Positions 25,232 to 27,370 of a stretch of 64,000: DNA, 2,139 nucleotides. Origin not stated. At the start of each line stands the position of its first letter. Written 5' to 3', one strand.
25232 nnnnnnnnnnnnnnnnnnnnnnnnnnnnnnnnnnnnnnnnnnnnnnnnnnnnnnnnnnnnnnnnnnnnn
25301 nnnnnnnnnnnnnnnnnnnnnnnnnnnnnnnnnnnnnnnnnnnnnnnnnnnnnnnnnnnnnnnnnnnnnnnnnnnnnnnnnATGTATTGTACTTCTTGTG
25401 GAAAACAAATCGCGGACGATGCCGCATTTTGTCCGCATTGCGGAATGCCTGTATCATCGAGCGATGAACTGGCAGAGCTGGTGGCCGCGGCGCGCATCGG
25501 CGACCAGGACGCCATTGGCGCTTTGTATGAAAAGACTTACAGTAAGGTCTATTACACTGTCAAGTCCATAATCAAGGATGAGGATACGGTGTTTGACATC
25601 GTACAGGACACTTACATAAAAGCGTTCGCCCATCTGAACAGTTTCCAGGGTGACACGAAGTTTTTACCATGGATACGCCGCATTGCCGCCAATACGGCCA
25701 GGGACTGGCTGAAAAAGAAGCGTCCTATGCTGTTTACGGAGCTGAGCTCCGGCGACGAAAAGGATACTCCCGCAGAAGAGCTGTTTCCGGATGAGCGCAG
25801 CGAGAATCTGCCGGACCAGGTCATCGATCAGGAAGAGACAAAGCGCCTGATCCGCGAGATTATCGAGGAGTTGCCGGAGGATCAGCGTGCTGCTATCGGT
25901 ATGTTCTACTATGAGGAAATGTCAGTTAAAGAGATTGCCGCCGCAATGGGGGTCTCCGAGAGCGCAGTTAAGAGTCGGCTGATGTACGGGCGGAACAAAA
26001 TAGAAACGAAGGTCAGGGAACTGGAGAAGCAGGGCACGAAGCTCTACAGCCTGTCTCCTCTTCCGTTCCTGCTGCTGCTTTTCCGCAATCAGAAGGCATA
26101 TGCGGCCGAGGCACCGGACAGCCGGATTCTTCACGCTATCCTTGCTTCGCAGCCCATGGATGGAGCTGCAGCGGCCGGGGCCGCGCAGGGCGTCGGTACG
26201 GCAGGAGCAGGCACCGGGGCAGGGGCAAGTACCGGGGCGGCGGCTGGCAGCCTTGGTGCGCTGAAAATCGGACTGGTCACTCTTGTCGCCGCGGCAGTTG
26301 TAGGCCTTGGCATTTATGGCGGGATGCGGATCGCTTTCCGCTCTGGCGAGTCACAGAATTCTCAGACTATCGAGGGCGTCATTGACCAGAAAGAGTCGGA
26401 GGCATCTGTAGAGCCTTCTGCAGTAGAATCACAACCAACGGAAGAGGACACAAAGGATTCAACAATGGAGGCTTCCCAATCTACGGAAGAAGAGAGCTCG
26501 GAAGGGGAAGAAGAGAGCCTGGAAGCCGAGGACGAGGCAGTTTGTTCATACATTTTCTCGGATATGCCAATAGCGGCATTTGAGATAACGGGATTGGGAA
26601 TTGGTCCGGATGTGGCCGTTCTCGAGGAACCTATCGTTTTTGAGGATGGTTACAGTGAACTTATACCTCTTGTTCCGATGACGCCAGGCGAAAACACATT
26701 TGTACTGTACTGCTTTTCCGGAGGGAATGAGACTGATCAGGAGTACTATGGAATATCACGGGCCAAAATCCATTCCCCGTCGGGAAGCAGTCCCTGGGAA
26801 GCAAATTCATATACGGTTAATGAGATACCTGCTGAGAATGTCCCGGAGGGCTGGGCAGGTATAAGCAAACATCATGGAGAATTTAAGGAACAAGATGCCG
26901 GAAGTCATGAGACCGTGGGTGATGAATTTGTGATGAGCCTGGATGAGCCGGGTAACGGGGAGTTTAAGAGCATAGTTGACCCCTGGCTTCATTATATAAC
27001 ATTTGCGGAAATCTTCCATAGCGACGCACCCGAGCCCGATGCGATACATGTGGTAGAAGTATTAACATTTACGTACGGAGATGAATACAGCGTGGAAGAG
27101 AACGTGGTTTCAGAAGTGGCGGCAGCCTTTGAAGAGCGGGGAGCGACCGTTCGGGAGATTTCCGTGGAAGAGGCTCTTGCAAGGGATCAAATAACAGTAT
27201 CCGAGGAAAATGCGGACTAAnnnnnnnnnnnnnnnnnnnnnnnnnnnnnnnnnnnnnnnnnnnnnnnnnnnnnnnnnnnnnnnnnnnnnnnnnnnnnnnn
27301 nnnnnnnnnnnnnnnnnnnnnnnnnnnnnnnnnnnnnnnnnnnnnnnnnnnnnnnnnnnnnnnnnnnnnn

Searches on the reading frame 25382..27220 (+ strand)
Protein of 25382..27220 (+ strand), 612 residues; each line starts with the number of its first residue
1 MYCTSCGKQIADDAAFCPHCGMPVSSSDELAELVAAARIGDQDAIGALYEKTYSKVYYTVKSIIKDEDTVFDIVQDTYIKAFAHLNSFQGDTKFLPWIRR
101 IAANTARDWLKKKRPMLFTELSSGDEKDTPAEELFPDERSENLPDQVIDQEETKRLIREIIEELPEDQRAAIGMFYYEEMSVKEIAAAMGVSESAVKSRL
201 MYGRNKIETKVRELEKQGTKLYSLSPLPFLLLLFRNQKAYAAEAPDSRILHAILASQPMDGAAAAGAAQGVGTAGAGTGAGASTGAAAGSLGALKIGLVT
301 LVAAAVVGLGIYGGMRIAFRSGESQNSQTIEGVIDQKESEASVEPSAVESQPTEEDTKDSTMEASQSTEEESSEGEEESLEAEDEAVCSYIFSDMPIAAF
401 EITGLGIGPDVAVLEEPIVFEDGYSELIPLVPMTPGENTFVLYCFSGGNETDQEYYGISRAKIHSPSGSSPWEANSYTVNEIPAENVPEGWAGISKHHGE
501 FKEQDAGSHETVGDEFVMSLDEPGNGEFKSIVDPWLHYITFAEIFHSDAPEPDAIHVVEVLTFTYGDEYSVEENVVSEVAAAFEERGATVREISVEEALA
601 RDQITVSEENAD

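Call 10: search_protein_families(library=pfam, proteins=[window:25382-27220:+], max_evalue=0.01)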
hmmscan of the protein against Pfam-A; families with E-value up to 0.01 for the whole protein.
window:25382-27220:+ (612 aa): 11 families
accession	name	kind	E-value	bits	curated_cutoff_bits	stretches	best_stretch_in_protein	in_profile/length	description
PF08281.18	Sigma70_r4_2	-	4.1e-16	58.8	25.7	1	155-206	2-53/54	Sigma-70, region 4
PF04545.22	Sigma70_r4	-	5.2e-11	42.3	24.1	1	161-207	2-48/50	Sigma-70, region 4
PF04542.20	Sigma70_r2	-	1.7e-10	41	24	1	48-114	1-69/71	Sigma-70 region 2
PF13240.11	Zn_Ribbon_1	-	6.1e-09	35.8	25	1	2-24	1-23/23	zinc-ribbon domain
PF07638.17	Sigma70_ECF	-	3e-07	31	21.1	1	29-212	3-184/185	ECF sigma factor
PF13248.11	Zn_ribbon_3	-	1.3e-05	24.9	27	1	2-23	4-25/26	zinc-ribbon domain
PF13384.12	HTH_23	-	0.00012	22.2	24.6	1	166-197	4-35/50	Homeodomain-like domain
PF12773.13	DZR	-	0.00031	21.3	27.3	1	3-25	1-23/45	Double zinc ribbon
PF02001.22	DUF134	-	0.00069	20.6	27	1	167-210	38-81/98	Protein of unknown function DUF134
PF13404.12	HTH_AsnC-type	-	0.0014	18.8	27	1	157-200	5-38/42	AsnC-type helix-turn-helix domain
PF24460.1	DUF7575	-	0.0022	17.7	28.5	1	3-24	6-27/28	Domain of unknown function (DUF7575)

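Call 15: find_related_loci(query=window:25382-27220:+, collection=genome_contigs, flank=4000)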
Query window:25382-27220:+ (612 aa) in genome_contigs; peptide patterns used: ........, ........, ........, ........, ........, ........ (x = any residue, [..] = any of these).
90 stretches matched a pattern; 33 encode a relative of the query (tblastn E <= 1e-3); 33 distinct loci.
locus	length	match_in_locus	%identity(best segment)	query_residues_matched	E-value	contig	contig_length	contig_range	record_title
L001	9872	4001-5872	88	1-612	0e+0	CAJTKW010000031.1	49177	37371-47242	MAG TPA_asm: uncultured Acetatifactor sp. isolate MGBC100080 genome assembly, contig: MGBC100080.31, whole genome shotgu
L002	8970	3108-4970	85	1-612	0e+0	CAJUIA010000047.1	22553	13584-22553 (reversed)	MAG TPA_asm: uncultured Acetatifactor sp. isolate MGBC141809 genome assembly, contig: MGBC141809.47, whole genome shotgu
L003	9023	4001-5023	78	1-343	2e-167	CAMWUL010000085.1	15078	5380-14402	MAG TPA_asm: uncultured Lachnospiraceae bacterium isolate SRR14411328_bin.17_metawrap_v1.3_MAG genome assembly, contig:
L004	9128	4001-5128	75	1-361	9e-165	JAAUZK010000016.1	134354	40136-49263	MAG: Lachnospiraceae bacterium isolate Mgla_MAG_20-bin_8 c_000000024393, whole genome shotgun sequence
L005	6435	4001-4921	74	1-330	1e-155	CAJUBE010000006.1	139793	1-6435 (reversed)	MAG TPA_asm: uncultured Lachnospiraceae bacterium isolate MGBC123502 genome assembly, contig: MGBC123502.6, whole genome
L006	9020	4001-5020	74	1-336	2e-153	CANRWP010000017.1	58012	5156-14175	MAG TPA_asm: uncultured bacterium isolate SRR15730538_bin.42_metawrap_v1.3_MAG genome assembly, contig: NODE.868_length_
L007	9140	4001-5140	66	1-377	2e-151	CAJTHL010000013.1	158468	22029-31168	Clostridia bacterium isolate C2 genome assembly, contig: MGBC000269.13, whole genome shotgun sequence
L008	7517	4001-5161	68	1-336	4e-151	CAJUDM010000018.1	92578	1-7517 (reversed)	MAG TPA_asm: uncultured Lachnospiraceae bacterium isolate MGBC129284 genome assembly, contig: MGBC129284.18, whole genom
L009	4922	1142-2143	75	1-333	8e-152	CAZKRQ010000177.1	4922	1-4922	MAG TPA_asm: uncultured Oscillospiraceae bacterium isolate SRP287540_co1_301 genome assembly, contig: NODE_18731_length_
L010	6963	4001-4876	77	1-292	3e-144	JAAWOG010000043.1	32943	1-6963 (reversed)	MAG: Lachnospiraceae bacterium isolate ABMPRH_270_1 SL341408_scaffold_2049, whole genome shotgun sequence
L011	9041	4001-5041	75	1-348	4e-144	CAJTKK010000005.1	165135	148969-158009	MAG TPA_asm: uncultured Lachnospiraceae bacterium isolate MGBC100172 genome assembly, contig: MGBC100172.5, whole genome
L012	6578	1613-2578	74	1-335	3e-143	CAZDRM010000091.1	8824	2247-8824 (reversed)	MAG TPA_asm: uncultured Lachnospiraceae bacterium isolate SRP199465_co2_221 genome assembly, contig: NODE_25072_length_8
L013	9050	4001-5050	72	1-342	5e-142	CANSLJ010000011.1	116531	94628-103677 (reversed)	MAG TPA_asm: uncultured bacterium isolate SRR13921779_bin.4_metawrap_v1.3_MAG genome assembly, contig: NODE.173_length_1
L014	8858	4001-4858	78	1-291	4e-149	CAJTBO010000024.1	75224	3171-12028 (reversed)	Lachnospiraceae bacterium isolate A24_16.AM.DSS genome assembly, contig: MGBC000040.24, whole genome shotgun sequence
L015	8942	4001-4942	68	1-317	4e-136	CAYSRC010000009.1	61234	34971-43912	MAG TPA_asm: uncultured Oscillospiraceae bacterium isolate SRP287540_co2_247 genome assembly, contig: NODE_356_length_61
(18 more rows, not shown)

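Call 43: search_protein_families(library=ncbifam, proteins=[window:25382-27220:+], max_evalue=0.01)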
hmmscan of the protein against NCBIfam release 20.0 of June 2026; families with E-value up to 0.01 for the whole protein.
window:25382-27220:+ (612 aa): 93 families (the best 25 are shown)
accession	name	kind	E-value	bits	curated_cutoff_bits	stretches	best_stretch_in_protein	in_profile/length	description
NF008888.0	PRK11922.1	equivalog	1.4e-33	116.5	204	1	28-217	15-203/231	RNA polymerase sigma factor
TIGR02937.1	sigma70-ECF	superfamily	4.9e-31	107.6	42.9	1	43-210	1-164/165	sigma-70 family RNA polymerase sigma factor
NF007223.0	PRK09641.1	equivalog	9.1e-29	100.6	209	1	32-213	7-186/187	RNA polymerase sigma factor SigW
NF009166.1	PRK12513.1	equivalog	6.1e-27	94.6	206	1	31-215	10-190/193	RNA polymerase sigma factor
NF004113.0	PRK05602.1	equivalog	1.2e-26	93.7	208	1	25-217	27-207/211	RNA polymerase sigma factor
TIGR02939.1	RpoE_Sigma70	equivalog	2e-26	93.2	236.15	1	32-214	9-189/190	RNA polymerase sigma factor RpoE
TIGR02985.1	Sig70_bacteroi1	subfamily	6.1e-25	88.3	126.4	1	45-207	3-158/162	RNA polymerase sigma-70 factor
TIGR02948.1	SigW_bacill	equivalog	7.4e-25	88.1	243.1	1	33-214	8-187/187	RNA polymerase sigma factor SigW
NF006930.0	PRK09415.1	subfamily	4e-24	85.4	198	1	42-213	15-177/179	RNA polymerase factor sigma C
NF007216.0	PRK09638.1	equivalog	2.4e-23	82.8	194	1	31-216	6-176/180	RNA polymerase sigma factor SigY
NF009195.0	PRK12543.1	subfamily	3e-23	82.3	197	1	27-216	4-183/192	RNA polymerase sigma factor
TIGR02950.1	SigM_subfam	subfamily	3.3e-23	82.3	147.95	1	46-210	3-157/159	RNA polymerase sigma factor, SigM family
TIGR02983.1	SigE-fam_strep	subfamily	1.6e-22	80.1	141.55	1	42-212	5-159/162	SigE family RNA polymerase sigma factor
TIGR02954.1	Sig70_famx3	hypoth_equivalog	1.8e-22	79.9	188.5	1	32-211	5-167/170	RNA polymerase sigma-70 factor, TIGR02954 family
NF007225.0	PRK09643.1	equivalog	4.2e-22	78.8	190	1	31-219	15-190/204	RNA polymerase sigma factor SigM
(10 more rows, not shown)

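Call 57: search_protein_families(library=pfam, proteins=[L003:1094-1618:+, L002:2354-2878:+], max_evalue=0.1)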
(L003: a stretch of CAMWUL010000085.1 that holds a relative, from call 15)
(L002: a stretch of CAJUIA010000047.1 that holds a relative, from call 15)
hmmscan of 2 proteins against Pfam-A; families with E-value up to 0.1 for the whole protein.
L003:1094-1618:+ (175 aa): 6 families
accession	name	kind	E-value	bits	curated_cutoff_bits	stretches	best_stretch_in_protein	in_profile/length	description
PF00643.29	zf-B_box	-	0.00062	20.3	24.1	1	2-31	5-35/42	B-box zinc finger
PF22586.1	ANCHR-like_BBOX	-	0.0017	18.8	27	1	3-31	2-29/39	ANCHR-like B-box zinc-binding domain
PF19506.4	DUF6040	-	0.0041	17.1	23.4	1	24-160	25-164/233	Family of unknown function (DUF6040)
PF25287.1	zf-B_box_Trim66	-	0.006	16.7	27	1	8-31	11-34/35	Trim66, B-box zinc-binding domain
PF09947.15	DUF2180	-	0.023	15.3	22.2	1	8-27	12-31/68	Uncharacterized protein conserved in archaea (DUF2180)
PF11190.13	DUF2976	-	0.028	14.7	28.2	1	60-87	49-80/87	Protein of unknown function (DUF2976)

L002:2354-2878:+ (175 aa): 5 families
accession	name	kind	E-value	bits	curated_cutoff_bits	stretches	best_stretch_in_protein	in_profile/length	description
PF00643.29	zf-B_box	-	0.0011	19.5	24.1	1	2-30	5-34/42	B-box zinc finger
PF22586.1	ANCHR-like_BBOX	-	0.0061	17.1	27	1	3-30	2-28/39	ANCHR-like B-box zinc-binding domain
PF25287.1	zf-B_box_Trim66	-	0.0067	16.6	27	1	8-30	11-33/35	Trim66, B-box zinc-binding domain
PF09947.15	DUF2180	-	0.024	15.2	22.2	1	8-26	12-30/68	Uncharacterized protein conserved in archaea (DUF2180)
PF13373.11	Dsc3_C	-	0.025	15.2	25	1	43-95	69-121/145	DSC E3 ubiquitin ligase complex subunit 3, C-terminal domain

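Call 58: find_related_loci(query=A2, collection=metagenome_contigs, flank=2500)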
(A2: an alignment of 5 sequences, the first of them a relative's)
Query A2 (175 aa) in metagenome_contigs; peptide patterns used: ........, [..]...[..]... (x = any residue, [..] = any of these).
287 stretches matched a pattern; 64 encode a relative of the query (tblastn E <= 1e-3); 64 distinct loci.
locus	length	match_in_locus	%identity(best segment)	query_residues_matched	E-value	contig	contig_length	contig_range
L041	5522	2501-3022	68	1-174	3e-81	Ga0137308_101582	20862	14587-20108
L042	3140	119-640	67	1-174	1e-81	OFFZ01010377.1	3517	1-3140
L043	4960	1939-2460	66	1-174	4e-80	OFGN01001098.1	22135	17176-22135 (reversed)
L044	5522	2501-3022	66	1-174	4e-80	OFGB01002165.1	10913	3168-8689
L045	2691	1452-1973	70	1-175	4e-81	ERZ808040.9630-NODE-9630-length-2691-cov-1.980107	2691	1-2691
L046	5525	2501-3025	66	1-175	3e-78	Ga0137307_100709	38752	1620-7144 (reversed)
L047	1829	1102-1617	66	1-172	3e-79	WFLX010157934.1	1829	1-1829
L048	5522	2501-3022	67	1-175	6e-76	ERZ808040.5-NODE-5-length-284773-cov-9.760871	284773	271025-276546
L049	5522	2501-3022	67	1-175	6e-76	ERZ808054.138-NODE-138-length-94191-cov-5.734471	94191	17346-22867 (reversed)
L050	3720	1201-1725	74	1-174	1e-75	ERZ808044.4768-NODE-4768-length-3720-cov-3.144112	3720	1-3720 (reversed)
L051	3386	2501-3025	73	1-174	1e-74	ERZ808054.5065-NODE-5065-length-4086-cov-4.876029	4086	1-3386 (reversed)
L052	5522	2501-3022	66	1-175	1e-72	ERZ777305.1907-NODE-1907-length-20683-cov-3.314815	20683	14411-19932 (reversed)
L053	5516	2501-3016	70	1-175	2e-72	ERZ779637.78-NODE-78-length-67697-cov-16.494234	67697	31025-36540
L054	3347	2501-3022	65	1-175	3e-72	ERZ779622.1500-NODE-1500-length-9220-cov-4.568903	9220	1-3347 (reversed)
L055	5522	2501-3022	69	1-175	2e-71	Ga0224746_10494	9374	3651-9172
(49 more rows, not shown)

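Call 62: find_homologous_proteins(query=L002:2354-2878:+, max_evalue=1e-20)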
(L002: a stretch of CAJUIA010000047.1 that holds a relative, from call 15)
Query L002:2354-2878:+ (175 aa): 178 proteins with E <= 1e-20 among 222 candidates; the best 120 are listed.
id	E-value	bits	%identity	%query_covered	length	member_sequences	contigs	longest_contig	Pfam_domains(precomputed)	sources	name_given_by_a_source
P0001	1.7e-117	408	100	100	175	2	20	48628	-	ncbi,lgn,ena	-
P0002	3.3e-96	338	84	100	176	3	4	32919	-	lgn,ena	-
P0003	7.0e-94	331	80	99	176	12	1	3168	-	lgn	-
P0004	1.3e-93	330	80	100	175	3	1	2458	-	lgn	-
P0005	2.0e-92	326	82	100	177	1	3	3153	-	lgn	-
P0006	3.0e-89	316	76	99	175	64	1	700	-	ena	-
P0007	8.3e-89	314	77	100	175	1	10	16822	-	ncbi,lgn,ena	-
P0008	1.1e-88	314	75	99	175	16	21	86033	-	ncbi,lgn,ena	-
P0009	7.0e-88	311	77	100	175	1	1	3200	-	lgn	-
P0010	8.2e-88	311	75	100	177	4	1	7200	-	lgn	-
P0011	1.4e-87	310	76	100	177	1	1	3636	-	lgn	-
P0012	1.4e-87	310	72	100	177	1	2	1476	-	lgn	-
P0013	1.6e-87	310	75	100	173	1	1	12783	-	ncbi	-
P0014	3.6e-87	309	76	100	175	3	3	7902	-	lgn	-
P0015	4.0e-87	309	74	100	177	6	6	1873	-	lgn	-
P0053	2.3e-82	293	72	100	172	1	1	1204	-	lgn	-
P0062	3.7e-81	289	71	100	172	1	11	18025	PF19506.5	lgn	-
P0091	3.4e-78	280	70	100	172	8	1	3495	-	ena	-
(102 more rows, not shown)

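Call 63: find_encoding_contigs(protein=P0001, flank=400, max_places=10)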
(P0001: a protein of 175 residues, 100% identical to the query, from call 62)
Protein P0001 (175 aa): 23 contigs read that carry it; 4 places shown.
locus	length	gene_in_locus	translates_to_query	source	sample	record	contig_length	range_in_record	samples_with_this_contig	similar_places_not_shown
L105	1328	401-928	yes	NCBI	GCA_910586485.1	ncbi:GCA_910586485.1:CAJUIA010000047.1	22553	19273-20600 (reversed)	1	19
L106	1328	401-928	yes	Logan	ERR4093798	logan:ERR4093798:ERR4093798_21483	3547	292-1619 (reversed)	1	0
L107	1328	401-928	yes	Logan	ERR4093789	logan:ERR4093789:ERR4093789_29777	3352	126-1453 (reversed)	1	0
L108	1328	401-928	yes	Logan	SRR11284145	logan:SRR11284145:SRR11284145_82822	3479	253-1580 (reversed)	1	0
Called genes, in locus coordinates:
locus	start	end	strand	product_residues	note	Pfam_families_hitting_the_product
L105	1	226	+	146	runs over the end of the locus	PF13527:Acetyltransf_9 (weak), PF00583:Acetyltransf_1, PF13302:Acetyltransf_3 (weak), PF13673:Acetyltransf_10, PF13508:Acetyltransf_7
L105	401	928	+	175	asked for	-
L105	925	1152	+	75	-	-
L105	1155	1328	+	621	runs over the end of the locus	PF13240:Zn_Ribbon_1, PF07638:Sigma70_ECF (weak), PF04542:Sigma70_r2, PF08281:Sigma70_r4_2, PF04545:Sigma70_r4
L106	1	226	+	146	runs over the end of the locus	PF13527:Acetyltransf_9 (weak), PF00583:Acetyltransf_1, PF13302:Acetyltransf_3 (weak), PF13673:Acetyltransf_10, PF13508:Acetyltransf_7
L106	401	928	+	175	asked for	-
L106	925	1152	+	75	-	-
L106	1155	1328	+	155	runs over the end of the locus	?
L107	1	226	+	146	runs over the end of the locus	PF13527:Acetyltransf_9 (weak), PF00583:Acetyltransf_1, PF13302:Acetyltransf_3 (weak), PF13673:Acetyltransf_10, PF13508:Acetyltransf_7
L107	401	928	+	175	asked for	-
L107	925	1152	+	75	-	-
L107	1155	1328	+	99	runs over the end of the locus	?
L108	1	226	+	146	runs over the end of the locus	PF13527:Acetyltransf_9 (weak), PF00583:Acetyltransf_1, PF13302:Acetyltransf_3 (weak), PF13673:Acetyltransf_10, PF13508:Acetyltransf_7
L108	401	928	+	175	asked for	-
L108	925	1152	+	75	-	-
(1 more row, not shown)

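Call 64: find_encoding_contigs(protein=P0008, flank=400, max_places=10)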
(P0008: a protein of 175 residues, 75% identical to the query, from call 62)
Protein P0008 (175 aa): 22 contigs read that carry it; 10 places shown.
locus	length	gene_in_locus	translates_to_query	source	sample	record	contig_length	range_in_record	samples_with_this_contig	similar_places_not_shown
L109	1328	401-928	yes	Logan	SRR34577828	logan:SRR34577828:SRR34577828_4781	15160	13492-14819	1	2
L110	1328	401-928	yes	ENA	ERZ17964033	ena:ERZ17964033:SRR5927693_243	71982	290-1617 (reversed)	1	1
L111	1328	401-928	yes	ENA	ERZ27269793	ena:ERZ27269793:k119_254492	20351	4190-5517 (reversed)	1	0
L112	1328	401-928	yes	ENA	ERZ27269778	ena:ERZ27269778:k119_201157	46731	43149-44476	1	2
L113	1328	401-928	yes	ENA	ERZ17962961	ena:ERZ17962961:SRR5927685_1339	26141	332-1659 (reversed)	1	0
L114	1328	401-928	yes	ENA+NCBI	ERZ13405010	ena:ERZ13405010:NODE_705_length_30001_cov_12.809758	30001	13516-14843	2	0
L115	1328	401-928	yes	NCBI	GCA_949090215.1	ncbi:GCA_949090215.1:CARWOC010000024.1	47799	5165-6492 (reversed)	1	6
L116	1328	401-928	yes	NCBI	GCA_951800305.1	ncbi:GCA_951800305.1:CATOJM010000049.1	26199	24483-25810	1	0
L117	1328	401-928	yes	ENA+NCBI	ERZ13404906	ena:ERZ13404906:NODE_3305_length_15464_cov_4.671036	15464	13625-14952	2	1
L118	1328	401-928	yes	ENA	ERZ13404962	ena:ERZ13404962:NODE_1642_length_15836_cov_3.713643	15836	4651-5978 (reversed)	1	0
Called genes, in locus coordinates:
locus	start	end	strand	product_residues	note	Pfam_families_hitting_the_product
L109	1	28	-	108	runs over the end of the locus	PF12844:HTH_19, PF01381:HTH_3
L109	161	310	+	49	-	-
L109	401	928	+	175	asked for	-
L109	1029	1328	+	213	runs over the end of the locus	?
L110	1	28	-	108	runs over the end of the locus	PF12844:HTH_19, PF01381:HTH_3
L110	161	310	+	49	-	-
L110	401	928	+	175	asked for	-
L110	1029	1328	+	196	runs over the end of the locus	?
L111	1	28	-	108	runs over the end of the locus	PF12844:HTH_19, PF01381:HTH_3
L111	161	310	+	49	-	-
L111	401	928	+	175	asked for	-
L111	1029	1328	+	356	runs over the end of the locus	-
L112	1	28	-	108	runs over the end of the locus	PF12844:HTH_19, PF01381:HTH_3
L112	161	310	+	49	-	-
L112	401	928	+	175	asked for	-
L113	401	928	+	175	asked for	-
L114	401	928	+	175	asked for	-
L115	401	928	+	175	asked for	-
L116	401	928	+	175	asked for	-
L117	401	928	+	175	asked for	-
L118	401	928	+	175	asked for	-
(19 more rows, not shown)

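Call 65: find_encoding_contigs(protein=P0007, flank=400, max_places=10)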
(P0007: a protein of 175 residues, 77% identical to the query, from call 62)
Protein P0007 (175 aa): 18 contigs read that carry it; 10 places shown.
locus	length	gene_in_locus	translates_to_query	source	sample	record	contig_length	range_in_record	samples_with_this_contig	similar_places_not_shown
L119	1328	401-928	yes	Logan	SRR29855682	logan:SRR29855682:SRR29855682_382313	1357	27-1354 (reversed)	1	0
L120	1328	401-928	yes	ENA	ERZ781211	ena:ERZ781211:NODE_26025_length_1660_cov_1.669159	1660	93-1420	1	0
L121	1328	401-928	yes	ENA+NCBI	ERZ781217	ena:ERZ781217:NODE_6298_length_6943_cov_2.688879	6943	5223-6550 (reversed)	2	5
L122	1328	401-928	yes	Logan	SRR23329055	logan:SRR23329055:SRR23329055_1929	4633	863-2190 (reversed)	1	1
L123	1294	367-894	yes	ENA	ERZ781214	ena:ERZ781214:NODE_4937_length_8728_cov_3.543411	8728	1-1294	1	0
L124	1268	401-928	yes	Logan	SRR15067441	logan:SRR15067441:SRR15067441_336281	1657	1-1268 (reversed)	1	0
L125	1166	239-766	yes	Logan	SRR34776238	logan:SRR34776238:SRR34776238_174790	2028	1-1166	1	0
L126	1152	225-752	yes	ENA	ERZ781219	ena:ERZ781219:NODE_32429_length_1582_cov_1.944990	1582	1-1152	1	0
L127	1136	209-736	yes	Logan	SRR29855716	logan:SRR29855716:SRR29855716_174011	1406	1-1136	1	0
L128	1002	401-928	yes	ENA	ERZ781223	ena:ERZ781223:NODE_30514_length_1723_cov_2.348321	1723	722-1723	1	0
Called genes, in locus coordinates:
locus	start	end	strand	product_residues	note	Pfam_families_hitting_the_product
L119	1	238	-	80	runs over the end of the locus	?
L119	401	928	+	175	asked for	-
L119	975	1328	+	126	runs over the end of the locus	?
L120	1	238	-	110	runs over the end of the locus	?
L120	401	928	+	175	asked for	-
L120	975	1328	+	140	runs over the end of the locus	-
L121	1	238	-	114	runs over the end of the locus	PF24250:HVO_2718 (faint), PF12844:HTH_19, PF13560:HTH_31, PF01381:HTH_3, PF13443:HTH_26 (faint)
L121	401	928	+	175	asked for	-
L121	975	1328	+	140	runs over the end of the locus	-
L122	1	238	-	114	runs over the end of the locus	PF24250:HVO_2718 (faint), PF12844:HTH_19, PF13560:HTH_31, PF01381:HTH_3, PF13443:HTH_26 (faint)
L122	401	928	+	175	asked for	-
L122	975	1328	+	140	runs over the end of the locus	-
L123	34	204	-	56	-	PF24250:HVO_2718 (weak), PF13560:HTH_31, PF12844:HTH_19, PF01381:HTH_3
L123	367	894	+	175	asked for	-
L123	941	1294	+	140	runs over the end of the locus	-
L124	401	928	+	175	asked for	-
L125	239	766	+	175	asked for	-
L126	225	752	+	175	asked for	-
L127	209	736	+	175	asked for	-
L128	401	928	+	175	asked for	-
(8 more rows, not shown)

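Call 68: find_encoding_contigs(protein=P0062, flank=400, max_places=10)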
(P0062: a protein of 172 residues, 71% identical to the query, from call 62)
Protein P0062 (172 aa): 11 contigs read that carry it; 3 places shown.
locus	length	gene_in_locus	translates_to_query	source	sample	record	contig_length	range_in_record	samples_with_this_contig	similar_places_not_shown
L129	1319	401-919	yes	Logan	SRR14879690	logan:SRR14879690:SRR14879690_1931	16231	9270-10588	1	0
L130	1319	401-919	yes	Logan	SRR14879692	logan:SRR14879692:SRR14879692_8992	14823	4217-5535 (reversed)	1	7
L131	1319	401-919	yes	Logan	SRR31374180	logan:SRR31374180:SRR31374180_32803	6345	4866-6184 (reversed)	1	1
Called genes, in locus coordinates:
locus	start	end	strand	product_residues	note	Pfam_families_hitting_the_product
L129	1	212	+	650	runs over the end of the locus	PF13240:Zn_Ribbon_1 (weak), PF07638:Sigma70_ECF (weak), PF04542:Sigma70_r2, PF04545:Sigma70_r4, PF08281:Sigma70_r4_2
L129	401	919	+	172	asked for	PF19506:DUF6040 (weak)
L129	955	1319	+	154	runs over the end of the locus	PF16146:DUF4854 (faint)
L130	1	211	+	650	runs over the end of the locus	PF13240:Zn_Ribbon_1 (weak), PF07638:Sigma70_ECF (weak), PF04542:Sigma70_r2, PF04545:Sigma70_r4, PF08281:Sigma70_r4_2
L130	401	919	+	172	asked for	PF19506:DUF6040 (weak)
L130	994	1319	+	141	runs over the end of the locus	PF16146:DUF4854 (weak)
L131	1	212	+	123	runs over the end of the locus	?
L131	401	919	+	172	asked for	PF19506:DUF6040 (weak)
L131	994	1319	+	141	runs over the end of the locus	PF16146:DUF4854 (weak)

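Call 69: find_encoding_contigs(protein=P0002, flank=400, max_places=10)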
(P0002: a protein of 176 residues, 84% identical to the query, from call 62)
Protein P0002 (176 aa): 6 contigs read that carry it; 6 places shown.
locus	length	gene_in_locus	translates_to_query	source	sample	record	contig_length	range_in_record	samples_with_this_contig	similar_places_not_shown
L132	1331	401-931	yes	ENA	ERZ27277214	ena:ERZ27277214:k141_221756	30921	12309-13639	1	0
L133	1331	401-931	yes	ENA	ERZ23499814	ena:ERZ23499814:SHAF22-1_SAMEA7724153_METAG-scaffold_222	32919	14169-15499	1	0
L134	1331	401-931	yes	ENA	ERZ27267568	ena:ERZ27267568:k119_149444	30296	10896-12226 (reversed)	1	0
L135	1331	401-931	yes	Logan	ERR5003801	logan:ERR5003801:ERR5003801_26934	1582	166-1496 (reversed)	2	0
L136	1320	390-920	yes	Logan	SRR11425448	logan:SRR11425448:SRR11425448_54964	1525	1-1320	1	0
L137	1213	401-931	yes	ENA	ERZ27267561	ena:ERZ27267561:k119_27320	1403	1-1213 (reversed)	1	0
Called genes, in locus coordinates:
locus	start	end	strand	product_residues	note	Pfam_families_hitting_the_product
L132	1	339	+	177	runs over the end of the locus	PF08239:SH3_3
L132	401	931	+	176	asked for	-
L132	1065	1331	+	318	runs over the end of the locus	-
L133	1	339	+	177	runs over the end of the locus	PF08239:SH3_3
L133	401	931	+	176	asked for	-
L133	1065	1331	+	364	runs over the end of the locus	-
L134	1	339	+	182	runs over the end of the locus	PF08239:SH3_3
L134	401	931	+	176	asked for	-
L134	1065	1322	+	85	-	-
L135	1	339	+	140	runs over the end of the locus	?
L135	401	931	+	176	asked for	-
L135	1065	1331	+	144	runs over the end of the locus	?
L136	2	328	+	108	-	?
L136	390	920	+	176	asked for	-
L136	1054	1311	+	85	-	-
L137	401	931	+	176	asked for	-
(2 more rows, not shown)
